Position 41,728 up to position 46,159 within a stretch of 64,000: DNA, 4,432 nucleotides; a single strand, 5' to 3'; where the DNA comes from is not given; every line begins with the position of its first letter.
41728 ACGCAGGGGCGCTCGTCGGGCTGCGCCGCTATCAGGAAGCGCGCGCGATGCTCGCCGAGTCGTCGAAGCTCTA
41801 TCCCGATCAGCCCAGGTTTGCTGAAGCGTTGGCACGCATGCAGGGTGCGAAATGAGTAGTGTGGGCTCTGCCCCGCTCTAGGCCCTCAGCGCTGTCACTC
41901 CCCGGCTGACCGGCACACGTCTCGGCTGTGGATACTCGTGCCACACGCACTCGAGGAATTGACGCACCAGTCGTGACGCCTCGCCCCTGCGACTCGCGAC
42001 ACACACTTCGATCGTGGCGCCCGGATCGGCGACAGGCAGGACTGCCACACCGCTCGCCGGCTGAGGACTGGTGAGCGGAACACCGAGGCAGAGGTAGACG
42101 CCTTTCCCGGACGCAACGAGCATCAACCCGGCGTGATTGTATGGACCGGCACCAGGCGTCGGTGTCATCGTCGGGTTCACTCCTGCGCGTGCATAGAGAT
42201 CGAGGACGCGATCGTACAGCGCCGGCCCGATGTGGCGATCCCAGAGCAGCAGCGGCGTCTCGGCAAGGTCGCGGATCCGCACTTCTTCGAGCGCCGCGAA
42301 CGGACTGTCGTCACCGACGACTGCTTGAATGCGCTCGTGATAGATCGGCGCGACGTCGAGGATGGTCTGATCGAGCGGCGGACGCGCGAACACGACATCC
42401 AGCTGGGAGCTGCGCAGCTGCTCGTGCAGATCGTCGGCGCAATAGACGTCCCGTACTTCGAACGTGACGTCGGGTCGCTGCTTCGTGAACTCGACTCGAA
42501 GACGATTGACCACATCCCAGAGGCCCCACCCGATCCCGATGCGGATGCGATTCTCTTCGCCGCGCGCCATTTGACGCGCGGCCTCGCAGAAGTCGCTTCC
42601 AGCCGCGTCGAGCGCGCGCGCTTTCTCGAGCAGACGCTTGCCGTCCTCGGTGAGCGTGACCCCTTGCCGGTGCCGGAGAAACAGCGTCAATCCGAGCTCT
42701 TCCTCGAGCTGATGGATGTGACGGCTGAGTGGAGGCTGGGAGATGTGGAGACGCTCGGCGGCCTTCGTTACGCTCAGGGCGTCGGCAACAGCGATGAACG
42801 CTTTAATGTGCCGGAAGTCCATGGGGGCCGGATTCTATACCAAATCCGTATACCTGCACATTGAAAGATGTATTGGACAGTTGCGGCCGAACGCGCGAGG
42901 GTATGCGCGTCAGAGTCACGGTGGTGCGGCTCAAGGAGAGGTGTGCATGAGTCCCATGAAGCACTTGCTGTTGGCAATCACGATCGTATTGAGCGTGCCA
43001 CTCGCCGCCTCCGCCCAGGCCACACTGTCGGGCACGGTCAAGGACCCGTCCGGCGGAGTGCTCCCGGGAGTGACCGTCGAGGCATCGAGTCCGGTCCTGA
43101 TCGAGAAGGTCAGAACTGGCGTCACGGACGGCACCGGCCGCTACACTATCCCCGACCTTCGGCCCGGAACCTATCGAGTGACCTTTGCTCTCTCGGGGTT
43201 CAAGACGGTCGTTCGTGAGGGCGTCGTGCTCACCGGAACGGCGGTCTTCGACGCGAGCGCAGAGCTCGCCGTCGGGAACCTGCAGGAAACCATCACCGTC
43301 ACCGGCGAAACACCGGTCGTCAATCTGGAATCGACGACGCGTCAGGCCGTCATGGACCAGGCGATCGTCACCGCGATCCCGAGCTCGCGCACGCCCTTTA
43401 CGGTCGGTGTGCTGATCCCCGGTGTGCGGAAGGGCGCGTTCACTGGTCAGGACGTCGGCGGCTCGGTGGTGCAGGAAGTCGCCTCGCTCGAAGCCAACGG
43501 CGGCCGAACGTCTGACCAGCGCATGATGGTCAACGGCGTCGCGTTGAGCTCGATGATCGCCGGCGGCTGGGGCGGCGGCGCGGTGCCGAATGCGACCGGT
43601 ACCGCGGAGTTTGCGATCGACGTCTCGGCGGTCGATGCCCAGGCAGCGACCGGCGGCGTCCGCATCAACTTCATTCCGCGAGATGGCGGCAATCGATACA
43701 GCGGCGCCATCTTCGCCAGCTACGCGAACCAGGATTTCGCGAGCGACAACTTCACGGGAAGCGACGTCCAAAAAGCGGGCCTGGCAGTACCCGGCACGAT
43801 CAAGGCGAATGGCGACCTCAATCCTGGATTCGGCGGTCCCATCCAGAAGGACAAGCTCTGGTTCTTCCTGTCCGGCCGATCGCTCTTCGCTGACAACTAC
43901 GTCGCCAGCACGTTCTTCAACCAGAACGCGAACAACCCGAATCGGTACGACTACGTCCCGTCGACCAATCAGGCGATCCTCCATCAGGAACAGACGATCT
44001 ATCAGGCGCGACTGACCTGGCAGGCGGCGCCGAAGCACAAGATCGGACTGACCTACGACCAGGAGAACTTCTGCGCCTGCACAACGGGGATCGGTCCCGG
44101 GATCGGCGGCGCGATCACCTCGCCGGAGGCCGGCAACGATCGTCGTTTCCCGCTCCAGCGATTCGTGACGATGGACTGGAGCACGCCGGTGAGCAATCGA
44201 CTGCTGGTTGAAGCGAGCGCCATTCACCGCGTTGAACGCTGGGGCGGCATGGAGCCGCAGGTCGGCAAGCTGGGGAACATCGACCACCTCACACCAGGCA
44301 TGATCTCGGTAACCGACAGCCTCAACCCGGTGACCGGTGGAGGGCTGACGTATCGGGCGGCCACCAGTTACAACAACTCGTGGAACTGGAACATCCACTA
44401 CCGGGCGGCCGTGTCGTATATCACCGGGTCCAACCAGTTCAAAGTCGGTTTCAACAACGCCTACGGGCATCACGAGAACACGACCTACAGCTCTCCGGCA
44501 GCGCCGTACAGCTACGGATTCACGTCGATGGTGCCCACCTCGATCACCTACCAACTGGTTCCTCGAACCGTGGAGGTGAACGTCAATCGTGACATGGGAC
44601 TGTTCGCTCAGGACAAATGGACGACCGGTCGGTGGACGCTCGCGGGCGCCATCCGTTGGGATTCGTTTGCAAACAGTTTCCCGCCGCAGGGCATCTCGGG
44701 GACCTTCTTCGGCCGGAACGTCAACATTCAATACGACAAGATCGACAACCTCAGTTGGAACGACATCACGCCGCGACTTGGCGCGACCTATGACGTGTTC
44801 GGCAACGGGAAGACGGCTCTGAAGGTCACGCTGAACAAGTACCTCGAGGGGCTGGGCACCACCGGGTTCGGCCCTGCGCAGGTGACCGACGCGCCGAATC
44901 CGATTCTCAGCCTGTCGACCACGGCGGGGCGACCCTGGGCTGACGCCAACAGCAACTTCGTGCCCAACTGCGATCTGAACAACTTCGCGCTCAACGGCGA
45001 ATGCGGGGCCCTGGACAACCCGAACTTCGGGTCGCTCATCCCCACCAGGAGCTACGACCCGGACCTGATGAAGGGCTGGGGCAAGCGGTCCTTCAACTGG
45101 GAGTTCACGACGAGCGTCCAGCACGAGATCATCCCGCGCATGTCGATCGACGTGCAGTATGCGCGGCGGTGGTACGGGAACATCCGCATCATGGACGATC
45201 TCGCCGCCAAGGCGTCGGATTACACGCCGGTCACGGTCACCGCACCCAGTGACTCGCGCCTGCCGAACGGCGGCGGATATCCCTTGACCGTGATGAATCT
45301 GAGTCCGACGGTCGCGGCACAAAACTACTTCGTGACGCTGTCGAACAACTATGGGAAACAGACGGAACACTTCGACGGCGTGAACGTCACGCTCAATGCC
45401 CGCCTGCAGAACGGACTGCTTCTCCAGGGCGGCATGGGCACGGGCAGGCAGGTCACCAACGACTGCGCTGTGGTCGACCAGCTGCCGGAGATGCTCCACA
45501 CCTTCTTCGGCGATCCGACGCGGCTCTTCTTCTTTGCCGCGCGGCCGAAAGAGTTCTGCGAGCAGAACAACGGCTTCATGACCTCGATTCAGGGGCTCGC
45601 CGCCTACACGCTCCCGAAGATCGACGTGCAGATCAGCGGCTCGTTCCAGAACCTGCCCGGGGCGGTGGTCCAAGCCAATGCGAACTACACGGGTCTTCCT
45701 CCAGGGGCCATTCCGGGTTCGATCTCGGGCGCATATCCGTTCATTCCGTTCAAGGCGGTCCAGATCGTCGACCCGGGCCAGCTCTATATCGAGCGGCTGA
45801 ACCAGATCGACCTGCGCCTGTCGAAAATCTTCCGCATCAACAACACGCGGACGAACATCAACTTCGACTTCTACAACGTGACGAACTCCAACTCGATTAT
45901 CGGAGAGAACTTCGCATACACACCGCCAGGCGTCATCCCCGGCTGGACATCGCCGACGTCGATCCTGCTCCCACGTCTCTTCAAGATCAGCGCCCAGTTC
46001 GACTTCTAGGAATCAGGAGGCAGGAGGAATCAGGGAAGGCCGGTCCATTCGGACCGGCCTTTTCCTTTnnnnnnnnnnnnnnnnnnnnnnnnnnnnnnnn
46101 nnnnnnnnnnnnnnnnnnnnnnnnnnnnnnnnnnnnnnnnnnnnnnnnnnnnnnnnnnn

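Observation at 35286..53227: Iterated TonB-receptor / CRTAC1 beta-propeller / TPR locus with its own LysR regulator: candidate uncharacterised outer-membrane uptake system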

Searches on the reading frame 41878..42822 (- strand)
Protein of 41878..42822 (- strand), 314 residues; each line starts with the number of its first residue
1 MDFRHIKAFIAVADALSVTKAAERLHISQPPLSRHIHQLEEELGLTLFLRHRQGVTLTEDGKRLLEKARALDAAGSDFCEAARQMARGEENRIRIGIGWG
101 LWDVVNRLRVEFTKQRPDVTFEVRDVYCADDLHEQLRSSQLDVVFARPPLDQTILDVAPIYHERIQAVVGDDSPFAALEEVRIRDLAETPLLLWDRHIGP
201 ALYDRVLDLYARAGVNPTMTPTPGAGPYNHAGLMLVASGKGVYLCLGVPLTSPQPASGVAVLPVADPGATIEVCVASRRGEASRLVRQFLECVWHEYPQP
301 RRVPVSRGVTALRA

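Call 5: search_protein_families(library=pfam, proteins=[window:41878-42822:-], max_evalue=0.01)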
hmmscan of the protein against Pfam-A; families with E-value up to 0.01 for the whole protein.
window:41878-42822:- (314 aa): 3 families
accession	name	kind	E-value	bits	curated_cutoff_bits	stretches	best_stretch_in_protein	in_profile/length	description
PF03466.25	LysR_substrate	-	7.4e-25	88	28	1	87-294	2-205/209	LysR substrate binding domain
PF00126.33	HTH_1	-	1.8e-23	82.7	26.6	1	3-62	1-60/60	Bacterial regulatory helix-turn-helix protein, lysR family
PF12840.13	HTH_20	-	0.00012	22.4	27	1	11-45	14-47/51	Helix-turn-helix domain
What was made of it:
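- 41878..42822 (-): LysR-type transcriptional regulator, divergent from R2 and convergent with T1. Pfam HTH_1 plus LysR_substrate (call 5).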

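Call 6: search_protein_families(library=ncbifam, proteins=[window:41878-42822:-], max_evalue=0.001)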
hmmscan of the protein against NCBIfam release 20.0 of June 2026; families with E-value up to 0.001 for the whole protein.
window:41878-42822:- (314 aa): 55 families (the best 25 are shown)
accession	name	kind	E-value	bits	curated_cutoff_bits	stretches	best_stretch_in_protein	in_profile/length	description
NF045775.1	acetoin_reg_AlsR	exception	1.6e-42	146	430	1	1-290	1-285/290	acetoin biosynthesis transcriptional regulator AlsR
NF007385.0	PRK09906.1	equivalog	1.1e-34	120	356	1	1-297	1-291/296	DNA-binding transcriptional regulator HcaR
NF007439.0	PRK09986.1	equivalog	1.5e-34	119.7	290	1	2-221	8-228/296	LysR family transcriptional regulator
NF047520.1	trans_act_CidR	equivalog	2.3e-33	115.6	415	1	1-219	1-217/292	cidABC operon transcriptional activator CidR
TIGR02424.1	TF_pcaQ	equivalog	5.8e-32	110.8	303.8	1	2-194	4-198/300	pca operon transcription factor PcaQ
NF008416.0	PRK11242.1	equivalog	1.1e-29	103.7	277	1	1-197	1-198/300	transcriptional regulator CynR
TIGR03339.1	phn_lysR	subfamily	1.8e-29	102.9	341.1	1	6-293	2-279/279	aminoethylphosphonate catabolism associated LysR family transcriptional regulator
NF053705.1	TransRegGltCGpos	equivalog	7.1e-29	101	350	1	1-278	1-273/300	glutamate biosynthesis transcriptional regulator GltC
NF040709.1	benzoate_BenM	exception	2.6e-27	95.9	600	1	1-295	1-291/299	benzoate utilization transcription regulator BenM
NF040786.1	LysR_Sec_metab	equivalog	1.4e-26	93.2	250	1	1-193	1-195/298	selenium metabolism-associated LysR family transcriptional regulator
NF040710.1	benzoate_CatM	exception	1.5e-22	80.2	580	1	1-294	1-290/293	cis,cis-muconate-binding transcription regulator CatM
NF047711.1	PutUtilRegPtrR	equivalog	4e-21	75.4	400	1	1-290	1-279/283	putrescine utilization regulator PtrR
TIGR03418.1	chol_sulf_TF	equivalog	5.3e-20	71.6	324.8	1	2-192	2-187/291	choline sulfate utilization transcriptional regulator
NF008361.0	PRK11151.1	equivalog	1e-19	70.9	329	1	1-283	1-278/305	DNA-binding transcriptional regulator OxyR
NF008410.0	PRK11233.1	equivalog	2.2e-18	66.4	309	1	1-194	1-192/305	nitrogen assimilation transcriptional regulator NAC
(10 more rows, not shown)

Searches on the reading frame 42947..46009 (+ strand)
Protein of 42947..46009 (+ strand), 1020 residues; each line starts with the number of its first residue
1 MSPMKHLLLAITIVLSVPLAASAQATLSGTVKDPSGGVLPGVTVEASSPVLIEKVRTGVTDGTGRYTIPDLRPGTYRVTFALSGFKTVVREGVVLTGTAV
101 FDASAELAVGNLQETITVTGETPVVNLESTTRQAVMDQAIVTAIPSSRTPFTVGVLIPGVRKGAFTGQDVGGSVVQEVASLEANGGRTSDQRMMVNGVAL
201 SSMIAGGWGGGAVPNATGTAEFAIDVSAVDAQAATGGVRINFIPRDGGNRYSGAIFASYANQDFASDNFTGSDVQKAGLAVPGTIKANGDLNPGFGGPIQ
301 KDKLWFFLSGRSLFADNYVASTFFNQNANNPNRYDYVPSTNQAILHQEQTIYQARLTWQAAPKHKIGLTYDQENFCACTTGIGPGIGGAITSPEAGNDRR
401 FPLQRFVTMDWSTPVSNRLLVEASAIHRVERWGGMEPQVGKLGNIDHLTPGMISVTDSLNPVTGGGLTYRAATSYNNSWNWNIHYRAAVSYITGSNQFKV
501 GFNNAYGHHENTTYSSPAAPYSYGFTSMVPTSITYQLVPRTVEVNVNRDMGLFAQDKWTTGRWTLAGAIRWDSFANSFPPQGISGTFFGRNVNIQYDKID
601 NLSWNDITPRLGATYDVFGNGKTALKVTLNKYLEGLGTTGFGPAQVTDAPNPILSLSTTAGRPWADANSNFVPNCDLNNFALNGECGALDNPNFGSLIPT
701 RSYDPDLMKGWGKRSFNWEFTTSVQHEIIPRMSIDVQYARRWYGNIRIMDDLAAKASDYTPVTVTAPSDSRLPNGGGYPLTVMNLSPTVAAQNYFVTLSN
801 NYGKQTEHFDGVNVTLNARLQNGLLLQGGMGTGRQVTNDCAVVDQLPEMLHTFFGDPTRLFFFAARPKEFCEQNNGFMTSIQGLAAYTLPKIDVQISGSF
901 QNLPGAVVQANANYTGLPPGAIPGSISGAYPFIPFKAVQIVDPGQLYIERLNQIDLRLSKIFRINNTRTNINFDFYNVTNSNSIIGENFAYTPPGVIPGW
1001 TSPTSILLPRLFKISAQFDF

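Call 5: search_protein_families(library=pfam, proteins=[window:42947-46009:+], max_evalue=0.01)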
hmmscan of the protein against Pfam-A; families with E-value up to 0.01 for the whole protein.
window:42947-46009:+ (1020 aa): 5 families
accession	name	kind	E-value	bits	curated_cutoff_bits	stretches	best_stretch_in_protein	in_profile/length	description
PF13620.12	CarboxypepD_reg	-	5.9e-15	55.8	32.3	1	26-99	1-73/82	Carboxypeptidase regulatory-like domain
PF13715.12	CarbopepD_reg_2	-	1.5e-05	25.4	32.2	1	27-91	1-61/88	CarboxypepD_reg-like domain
PF17210.9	SdrD_B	-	0.0011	19.6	29.7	1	39-82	24-66/112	SdrD B-like domain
PF14686.12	fn3_3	-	0.0035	17.5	24.4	0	60-80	31-51/75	Polysaccharide lyase family 4, domain II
PF02369.22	Big_1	-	0.0089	16.5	34.9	1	23-82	17-80/93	Bacterial Ig-like domain (group 1)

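Call 6: search_protein_families(library=ncbifam, proteins=[window:42947-46009:+], max_evalue=0.001)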
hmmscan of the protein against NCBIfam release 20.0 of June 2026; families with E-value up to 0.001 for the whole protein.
window:42947-46009:+ (1020 aa): 0 families

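Call 23: search_protein_families(library=pfam, proteins=[window:42947-46009:+], max_evalue=10)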
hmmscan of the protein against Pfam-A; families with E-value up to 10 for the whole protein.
window:42947-46009:+ (1020 aa): 6 families
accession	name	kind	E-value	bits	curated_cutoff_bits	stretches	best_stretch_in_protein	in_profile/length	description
PF13620.12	CarboxypepD_reg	-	5.9e-15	55.8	32.3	1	26-99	1-73/82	Carboxypeptidase regulatory-like domain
PF13715.12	CarbopepD_reg_2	-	1.5e-05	25.4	32.2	1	27-91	1-61/88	CarboxypepD_reg-like domain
PF17210.9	SdrD_B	-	0.0011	19.6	29.7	1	39-82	24-66/112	SdrD B-like domain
PF14686.12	fn3_3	-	0.0035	17.5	24.4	1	60-80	31-51/75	Polysaccharide lyase family 4, domain II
PF02369.22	Big_1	-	0.0089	16.5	34.9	1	23-82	17-80/93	Bacterial Ig-like domain (group 1)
PF20608.4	Phage_tube_C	-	0.096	13.5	24.1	1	54-96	37-79/82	Phage tail tube protein C-terminal domain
